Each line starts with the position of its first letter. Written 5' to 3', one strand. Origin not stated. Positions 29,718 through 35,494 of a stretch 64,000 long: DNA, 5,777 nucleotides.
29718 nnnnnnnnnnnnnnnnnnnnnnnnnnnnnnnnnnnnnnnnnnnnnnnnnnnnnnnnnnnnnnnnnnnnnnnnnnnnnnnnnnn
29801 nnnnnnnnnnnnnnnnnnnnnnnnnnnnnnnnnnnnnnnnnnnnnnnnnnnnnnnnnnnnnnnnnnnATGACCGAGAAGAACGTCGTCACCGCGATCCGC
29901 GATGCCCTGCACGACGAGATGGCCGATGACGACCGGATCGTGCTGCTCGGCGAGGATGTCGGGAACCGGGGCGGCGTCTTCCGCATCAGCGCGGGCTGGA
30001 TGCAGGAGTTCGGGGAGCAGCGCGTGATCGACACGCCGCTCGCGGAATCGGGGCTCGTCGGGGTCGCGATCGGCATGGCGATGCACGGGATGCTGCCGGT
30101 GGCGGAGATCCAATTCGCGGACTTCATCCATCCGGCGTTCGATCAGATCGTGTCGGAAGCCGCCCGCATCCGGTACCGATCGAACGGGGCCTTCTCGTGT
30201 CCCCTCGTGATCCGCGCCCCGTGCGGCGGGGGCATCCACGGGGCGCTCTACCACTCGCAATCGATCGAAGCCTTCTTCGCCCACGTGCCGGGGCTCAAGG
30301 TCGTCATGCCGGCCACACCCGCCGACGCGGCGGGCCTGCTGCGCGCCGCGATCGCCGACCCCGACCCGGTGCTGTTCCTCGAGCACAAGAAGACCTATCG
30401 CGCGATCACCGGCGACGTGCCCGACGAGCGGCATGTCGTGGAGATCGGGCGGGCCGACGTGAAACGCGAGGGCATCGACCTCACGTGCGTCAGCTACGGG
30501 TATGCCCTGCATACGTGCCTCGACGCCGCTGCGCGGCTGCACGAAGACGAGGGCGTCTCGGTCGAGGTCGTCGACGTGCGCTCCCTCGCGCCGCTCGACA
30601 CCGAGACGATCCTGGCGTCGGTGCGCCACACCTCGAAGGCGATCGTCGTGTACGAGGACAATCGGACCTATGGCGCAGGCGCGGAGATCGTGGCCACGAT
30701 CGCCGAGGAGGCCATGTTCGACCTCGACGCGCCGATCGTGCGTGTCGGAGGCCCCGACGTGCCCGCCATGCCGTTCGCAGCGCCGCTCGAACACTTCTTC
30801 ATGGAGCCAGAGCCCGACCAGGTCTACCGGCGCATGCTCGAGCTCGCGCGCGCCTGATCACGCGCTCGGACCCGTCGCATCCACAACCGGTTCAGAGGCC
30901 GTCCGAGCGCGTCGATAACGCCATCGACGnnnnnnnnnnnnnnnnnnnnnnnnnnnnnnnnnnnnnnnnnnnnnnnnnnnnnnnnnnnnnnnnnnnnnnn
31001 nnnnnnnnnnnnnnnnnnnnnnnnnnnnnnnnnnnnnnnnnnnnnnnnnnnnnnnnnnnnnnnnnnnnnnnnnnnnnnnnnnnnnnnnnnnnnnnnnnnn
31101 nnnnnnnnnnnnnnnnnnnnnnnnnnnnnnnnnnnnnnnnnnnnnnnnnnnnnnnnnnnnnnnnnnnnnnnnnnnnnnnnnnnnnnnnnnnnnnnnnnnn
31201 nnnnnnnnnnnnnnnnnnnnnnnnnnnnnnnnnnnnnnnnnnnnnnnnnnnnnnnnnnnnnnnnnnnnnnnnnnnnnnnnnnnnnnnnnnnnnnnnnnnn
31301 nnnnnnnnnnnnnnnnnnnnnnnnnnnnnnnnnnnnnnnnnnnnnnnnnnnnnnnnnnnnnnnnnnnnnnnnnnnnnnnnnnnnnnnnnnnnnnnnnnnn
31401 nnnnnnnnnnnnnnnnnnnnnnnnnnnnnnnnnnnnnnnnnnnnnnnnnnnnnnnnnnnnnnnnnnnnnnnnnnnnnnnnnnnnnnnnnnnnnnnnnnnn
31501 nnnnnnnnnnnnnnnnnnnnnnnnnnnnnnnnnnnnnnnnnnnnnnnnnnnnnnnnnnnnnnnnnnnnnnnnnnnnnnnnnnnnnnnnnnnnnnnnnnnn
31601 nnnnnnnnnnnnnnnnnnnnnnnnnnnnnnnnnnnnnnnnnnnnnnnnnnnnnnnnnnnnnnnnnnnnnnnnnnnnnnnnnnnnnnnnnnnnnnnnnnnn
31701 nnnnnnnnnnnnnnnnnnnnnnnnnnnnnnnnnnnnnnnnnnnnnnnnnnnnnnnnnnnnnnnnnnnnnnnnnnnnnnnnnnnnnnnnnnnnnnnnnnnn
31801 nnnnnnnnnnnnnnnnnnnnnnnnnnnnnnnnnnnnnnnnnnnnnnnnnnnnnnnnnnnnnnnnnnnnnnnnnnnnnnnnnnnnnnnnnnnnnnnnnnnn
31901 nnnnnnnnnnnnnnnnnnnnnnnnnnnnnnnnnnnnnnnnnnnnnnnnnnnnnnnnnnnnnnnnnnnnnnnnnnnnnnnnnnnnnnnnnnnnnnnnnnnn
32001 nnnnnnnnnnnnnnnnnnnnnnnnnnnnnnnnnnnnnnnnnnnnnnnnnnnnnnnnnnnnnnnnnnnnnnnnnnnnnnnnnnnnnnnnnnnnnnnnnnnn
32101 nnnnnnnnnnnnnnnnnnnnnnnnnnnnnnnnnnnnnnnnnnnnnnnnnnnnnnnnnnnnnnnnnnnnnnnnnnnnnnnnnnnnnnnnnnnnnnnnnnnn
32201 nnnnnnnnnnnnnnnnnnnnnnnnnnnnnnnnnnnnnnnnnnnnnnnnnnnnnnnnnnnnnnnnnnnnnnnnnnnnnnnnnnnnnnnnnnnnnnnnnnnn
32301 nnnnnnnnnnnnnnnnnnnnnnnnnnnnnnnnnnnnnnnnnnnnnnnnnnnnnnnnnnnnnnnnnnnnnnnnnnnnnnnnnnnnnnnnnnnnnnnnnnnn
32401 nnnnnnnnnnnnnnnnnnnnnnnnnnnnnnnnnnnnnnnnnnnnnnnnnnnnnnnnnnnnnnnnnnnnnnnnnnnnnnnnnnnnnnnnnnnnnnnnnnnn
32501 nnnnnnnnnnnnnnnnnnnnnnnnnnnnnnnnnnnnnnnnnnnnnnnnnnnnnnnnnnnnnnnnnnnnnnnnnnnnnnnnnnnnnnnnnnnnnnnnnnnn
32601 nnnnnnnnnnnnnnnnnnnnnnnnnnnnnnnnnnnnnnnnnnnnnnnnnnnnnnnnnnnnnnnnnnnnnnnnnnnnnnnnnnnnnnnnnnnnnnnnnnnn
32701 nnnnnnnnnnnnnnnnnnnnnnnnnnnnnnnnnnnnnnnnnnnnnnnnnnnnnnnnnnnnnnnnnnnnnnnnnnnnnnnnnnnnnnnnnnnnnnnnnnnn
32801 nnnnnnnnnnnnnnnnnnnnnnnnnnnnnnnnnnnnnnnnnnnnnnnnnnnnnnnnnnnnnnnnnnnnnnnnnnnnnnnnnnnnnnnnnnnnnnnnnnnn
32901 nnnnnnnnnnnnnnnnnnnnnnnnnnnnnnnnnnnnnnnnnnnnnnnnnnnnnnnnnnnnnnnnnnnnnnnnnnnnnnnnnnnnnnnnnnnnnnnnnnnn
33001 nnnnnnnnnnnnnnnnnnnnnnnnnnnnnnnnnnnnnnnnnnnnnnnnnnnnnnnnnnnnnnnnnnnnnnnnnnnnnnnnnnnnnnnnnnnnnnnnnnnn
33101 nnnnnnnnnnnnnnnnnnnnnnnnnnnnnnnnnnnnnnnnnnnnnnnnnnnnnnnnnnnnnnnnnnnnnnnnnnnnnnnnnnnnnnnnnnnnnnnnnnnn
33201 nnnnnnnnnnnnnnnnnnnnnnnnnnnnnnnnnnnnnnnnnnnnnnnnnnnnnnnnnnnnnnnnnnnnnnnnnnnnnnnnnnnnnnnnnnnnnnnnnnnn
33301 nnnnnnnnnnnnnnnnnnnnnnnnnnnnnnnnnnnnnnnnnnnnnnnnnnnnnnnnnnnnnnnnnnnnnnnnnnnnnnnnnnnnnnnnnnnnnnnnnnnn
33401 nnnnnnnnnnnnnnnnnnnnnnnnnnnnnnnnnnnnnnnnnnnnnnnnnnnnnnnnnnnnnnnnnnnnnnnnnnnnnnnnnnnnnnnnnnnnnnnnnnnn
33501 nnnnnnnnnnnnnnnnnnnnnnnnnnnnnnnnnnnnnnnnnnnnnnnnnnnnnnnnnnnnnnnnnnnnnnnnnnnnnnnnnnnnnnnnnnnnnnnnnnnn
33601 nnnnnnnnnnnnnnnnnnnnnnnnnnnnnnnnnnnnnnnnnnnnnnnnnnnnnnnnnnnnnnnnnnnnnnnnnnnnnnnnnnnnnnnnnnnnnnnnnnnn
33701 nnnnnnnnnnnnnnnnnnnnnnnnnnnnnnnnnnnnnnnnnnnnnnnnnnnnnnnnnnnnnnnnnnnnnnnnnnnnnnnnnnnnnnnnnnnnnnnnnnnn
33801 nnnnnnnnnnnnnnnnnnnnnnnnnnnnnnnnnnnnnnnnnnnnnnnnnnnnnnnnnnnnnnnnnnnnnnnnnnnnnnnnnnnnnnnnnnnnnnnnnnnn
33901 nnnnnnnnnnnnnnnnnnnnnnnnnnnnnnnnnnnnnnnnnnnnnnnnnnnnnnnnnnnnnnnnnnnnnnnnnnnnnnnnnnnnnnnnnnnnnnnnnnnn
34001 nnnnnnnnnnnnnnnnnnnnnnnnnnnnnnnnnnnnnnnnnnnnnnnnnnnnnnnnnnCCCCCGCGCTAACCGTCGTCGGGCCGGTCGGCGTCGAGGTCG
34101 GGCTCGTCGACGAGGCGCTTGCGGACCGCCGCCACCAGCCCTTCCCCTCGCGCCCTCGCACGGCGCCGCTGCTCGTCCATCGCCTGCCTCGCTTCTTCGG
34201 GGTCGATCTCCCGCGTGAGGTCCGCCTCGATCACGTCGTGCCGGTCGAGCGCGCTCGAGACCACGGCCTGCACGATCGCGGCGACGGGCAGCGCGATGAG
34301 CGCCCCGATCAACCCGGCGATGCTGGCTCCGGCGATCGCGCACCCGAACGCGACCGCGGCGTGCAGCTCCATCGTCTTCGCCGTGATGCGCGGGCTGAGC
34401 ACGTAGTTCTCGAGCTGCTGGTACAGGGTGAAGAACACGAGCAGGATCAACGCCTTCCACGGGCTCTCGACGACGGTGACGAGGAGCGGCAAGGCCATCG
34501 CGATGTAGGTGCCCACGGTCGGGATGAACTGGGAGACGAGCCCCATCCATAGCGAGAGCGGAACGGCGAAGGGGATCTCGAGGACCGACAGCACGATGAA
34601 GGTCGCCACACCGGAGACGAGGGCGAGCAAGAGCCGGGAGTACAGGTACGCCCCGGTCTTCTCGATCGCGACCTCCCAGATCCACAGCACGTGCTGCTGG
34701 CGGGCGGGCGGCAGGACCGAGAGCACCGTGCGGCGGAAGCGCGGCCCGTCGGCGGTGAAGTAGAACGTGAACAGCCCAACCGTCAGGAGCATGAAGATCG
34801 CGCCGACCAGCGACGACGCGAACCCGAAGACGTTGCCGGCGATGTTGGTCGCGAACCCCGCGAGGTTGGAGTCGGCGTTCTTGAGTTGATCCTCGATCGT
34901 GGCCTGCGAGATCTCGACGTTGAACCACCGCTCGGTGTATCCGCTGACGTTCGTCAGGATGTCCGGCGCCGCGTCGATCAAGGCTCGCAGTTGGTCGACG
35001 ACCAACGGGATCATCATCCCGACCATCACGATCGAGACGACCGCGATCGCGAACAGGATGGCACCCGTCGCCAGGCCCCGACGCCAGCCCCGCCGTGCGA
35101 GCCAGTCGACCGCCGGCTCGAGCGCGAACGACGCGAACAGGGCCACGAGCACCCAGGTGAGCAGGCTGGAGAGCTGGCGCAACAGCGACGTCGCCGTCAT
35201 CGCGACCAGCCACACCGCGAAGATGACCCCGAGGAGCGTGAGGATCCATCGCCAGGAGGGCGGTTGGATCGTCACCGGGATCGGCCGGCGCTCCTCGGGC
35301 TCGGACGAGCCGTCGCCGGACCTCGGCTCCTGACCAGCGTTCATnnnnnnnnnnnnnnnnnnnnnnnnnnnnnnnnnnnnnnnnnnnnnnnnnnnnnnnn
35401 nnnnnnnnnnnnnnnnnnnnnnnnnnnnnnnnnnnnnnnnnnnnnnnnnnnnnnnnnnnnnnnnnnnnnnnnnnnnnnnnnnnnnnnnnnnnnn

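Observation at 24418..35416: lipB and lipA separated by an ~11-kb block of accessory-type genes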

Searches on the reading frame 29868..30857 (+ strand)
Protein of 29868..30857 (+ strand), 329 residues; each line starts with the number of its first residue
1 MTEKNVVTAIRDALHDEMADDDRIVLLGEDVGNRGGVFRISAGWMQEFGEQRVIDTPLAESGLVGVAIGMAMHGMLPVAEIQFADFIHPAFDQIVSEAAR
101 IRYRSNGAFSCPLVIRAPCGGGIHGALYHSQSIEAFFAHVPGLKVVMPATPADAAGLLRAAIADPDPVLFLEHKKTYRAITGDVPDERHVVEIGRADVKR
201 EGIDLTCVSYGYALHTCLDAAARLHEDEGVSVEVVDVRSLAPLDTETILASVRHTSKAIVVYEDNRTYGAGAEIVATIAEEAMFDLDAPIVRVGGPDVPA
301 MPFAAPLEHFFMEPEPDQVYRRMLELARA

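Call 25: search_protein_families(library=ncbifam, proteins=[window:29868-30857:+], max_evalue=0.00001)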
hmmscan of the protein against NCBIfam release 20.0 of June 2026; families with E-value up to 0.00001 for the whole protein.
window:29868-30857:+ (329 aa): 8 families
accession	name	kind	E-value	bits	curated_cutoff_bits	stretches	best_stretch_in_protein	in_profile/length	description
NF006667.0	PRK09212.1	subfamily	9.7e-98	327.1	321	1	4-313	4-310/327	pyruvate dehydrogenase complex E1 component subunit beta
NF008854.0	PRK11892.1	equivalog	1e-93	314.6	454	1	1-312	139-448/464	pyruvate dehydrogenase complex E1 component subunit beta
NF004559.0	PRK05899.2-5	equivalog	4e-25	88.1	488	1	11-291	325-589/627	transketolase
TIGR00204.1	dxs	equivalog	2.7e-20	72.4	465.95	1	45-297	347-585/616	1-deoxy-D-xylulose-5-phosphate synthase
NF003933.0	PRK05444.2-2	equivalog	4.4e-14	51.9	395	1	45-292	330-570/606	1-deoxy-D-xylulose-5-phosphate synthase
NF008968.0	PRK12315.1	subfamily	1.3e-12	46.8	510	1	3-277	278-535/582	1-deoxy-D-xylulose-5-phosphate synthase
NF004556.0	PRK05899.2-2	equivalog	3.3e-09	35.5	575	1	142-283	455-598/639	transketolase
NF041170.1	Oxoac_fdxalpha_Archa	equivalog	6.3e-06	24.8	800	1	176-277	498-592/636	2-oxoacid:ferredoxin oxidoreductase subunit alpha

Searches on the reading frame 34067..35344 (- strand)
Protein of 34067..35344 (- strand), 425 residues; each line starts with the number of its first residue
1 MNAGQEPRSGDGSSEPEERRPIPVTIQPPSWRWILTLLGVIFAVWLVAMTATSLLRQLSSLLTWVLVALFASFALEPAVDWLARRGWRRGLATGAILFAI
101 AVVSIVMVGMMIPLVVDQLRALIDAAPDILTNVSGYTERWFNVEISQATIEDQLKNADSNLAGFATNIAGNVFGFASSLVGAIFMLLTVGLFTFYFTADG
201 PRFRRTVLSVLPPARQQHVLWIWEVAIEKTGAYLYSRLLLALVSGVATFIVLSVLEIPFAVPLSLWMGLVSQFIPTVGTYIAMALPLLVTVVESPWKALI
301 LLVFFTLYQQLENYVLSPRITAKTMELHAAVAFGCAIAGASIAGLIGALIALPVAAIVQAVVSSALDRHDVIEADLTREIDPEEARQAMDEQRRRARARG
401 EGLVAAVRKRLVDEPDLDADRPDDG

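Call 8: search_protein_families(library=pfam, proteins=[window:34067-35344:-])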
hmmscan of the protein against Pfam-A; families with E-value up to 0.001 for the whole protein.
window:34067-35344:- (425 aa): 1 family
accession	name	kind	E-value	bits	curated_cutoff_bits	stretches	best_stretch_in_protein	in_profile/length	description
PF01594.21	AI-2E_transport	-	6.3e-61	206.8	34.3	1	40-363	2-324/327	AI-2E family transporter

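Call 58: search_protein_families(library=ncbifam, proteins=[window:34067-35344:-], max_evalue=1e-10)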
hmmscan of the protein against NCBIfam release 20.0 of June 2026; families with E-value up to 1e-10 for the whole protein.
window:34067-35344:- (425 aa): 3 families
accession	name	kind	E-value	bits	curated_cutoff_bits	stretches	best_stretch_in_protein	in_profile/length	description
TIGR02872.1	spore_ytvI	equivalog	8.9e-19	68.1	198.15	1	46-363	5-337/341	sporulation integral membrane protein YtvI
NF045801.1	efflux_ABUW_0982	equivalog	1.6e-16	60.2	675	1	54-365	21-343/392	chloramphenicol efflux transporter CxpE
NF008930.0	PRK12287.1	subfamily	3.5e-12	46.6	318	1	53-364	25-327/344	AI-2E family transporter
